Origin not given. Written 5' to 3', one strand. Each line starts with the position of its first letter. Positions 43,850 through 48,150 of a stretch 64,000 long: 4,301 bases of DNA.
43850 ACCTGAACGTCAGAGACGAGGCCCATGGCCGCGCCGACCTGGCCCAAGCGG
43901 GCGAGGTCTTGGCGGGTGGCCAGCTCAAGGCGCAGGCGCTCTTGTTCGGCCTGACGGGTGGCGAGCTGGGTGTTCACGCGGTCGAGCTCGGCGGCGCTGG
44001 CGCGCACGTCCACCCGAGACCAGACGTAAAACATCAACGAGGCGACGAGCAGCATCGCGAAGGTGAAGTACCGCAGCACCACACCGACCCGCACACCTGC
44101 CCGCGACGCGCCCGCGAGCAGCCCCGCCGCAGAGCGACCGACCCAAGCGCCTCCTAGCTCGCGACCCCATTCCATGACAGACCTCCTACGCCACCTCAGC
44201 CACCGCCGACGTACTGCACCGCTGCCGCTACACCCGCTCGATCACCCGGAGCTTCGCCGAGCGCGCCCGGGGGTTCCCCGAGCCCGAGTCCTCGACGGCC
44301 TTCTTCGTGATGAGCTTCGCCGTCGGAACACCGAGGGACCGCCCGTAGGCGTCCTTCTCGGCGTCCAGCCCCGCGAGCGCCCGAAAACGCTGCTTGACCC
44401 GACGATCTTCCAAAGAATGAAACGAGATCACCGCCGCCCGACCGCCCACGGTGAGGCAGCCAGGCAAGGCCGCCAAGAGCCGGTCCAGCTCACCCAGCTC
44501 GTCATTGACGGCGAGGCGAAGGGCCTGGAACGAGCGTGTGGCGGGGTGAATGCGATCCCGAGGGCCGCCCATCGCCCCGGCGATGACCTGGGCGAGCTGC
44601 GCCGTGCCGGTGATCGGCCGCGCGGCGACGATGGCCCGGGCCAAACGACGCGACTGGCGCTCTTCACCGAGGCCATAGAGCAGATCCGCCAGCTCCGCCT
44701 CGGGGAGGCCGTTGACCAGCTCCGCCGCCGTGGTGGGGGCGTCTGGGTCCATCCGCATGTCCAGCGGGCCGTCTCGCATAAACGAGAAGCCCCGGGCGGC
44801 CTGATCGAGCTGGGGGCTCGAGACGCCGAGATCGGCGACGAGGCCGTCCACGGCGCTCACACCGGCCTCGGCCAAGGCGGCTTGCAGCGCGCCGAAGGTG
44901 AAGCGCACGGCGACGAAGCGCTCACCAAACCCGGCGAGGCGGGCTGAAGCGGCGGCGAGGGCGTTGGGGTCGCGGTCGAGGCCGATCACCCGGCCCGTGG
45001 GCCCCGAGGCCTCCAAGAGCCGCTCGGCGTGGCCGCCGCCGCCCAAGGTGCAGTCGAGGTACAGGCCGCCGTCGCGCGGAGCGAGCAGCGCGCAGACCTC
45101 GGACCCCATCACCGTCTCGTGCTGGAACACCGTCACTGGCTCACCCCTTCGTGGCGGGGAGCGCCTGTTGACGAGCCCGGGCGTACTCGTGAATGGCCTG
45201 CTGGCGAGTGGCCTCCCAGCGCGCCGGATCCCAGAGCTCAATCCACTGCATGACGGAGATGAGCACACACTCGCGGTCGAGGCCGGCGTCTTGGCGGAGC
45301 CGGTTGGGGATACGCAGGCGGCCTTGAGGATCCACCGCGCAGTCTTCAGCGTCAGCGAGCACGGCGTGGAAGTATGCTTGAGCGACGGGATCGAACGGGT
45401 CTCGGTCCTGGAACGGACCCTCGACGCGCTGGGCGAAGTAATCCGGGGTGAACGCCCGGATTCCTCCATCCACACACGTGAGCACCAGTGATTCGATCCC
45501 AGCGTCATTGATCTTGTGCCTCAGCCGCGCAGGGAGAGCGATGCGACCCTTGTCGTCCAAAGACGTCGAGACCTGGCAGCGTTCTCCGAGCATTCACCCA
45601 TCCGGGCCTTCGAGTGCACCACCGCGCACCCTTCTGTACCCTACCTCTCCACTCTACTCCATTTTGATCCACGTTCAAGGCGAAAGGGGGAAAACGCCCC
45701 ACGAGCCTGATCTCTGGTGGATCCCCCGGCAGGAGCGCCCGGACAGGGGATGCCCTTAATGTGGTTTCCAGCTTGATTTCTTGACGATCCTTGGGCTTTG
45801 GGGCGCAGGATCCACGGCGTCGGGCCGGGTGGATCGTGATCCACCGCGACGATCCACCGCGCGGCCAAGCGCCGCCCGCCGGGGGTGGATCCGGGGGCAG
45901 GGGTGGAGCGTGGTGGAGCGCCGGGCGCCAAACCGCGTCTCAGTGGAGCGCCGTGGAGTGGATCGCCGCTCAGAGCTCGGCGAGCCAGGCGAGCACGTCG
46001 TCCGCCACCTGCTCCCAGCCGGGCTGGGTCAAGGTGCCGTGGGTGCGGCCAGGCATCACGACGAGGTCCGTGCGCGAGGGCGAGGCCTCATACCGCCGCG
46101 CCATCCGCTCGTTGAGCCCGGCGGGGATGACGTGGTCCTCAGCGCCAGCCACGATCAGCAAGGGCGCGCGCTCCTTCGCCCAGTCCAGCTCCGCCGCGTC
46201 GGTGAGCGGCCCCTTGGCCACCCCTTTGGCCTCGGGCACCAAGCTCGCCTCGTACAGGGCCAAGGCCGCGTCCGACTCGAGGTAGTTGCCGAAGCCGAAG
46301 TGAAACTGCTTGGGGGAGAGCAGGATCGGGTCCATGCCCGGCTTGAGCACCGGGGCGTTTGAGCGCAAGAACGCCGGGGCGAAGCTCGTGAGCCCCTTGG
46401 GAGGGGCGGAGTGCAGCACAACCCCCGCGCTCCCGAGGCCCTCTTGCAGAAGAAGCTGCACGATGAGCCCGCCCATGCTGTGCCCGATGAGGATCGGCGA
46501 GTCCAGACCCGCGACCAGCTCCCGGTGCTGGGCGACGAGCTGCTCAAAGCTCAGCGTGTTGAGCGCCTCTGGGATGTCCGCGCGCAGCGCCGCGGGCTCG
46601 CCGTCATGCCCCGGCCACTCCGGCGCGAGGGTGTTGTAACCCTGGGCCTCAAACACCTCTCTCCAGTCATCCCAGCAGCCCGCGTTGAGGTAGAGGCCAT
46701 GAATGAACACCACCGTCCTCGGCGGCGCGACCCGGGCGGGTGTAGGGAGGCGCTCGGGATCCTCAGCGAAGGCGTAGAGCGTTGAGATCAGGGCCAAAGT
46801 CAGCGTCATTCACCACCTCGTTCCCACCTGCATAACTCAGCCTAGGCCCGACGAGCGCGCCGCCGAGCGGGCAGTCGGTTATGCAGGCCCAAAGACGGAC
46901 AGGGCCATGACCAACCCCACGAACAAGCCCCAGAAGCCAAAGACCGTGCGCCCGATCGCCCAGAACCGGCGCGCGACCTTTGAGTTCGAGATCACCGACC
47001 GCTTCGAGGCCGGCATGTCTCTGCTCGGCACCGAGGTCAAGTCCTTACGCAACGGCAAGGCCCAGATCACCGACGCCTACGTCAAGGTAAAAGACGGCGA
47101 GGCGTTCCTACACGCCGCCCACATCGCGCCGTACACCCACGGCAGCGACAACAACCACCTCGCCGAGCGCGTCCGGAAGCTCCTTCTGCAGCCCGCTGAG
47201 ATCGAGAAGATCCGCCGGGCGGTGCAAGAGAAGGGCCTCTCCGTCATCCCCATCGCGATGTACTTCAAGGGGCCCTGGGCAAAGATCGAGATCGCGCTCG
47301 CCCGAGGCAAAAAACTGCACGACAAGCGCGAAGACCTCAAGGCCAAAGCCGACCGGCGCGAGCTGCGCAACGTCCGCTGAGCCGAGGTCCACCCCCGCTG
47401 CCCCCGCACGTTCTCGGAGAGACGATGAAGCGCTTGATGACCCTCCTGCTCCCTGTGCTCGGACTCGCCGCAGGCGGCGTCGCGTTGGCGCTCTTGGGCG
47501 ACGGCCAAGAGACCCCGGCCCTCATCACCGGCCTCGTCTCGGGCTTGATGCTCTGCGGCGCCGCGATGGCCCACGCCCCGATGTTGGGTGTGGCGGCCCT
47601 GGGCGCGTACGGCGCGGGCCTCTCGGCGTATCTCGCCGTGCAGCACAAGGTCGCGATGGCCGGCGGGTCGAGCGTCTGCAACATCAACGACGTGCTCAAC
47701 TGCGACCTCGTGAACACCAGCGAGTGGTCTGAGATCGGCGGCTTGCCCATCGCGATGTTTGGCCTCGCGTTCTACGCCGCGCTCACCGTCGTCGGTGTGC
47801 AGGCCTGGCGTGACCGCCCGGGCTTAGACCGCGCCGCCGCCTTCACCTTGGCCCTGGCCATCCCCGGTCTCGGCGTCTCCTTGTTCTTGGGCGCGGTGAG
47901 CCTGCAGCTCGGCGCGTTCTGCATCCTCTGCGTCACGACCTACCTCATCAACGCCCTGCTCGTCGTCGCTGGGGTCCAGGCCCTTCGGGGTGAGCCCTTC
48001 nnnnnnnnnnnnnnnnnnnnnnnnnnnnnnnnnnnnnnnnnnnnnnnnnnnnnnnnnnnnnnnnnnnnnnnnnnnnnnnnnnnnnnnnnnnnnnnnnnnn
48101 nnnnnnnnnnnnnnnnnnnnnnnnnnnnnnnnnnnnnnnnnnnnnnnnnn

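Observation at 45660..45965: Dense array of GTGGA(T/G)C heptamers with 10 bp phasing upstream of mraZ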

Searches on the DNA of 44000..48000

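Call 6: search_rna_families(source=window, start=44000, end=48000, threshold=evalue, max_evalue=1)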
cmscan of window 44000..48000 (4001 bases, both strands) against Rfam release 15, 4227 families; matches with E-value up to 1: 1.
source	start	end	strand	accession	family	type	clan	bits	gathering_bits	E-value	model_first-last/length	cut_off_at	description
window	47907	47955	-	RF01129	sR44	Gene; snRNA; snoRNA; CD-box;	-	18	45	0.36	1-55/55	no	Small nucleolar RNA sR44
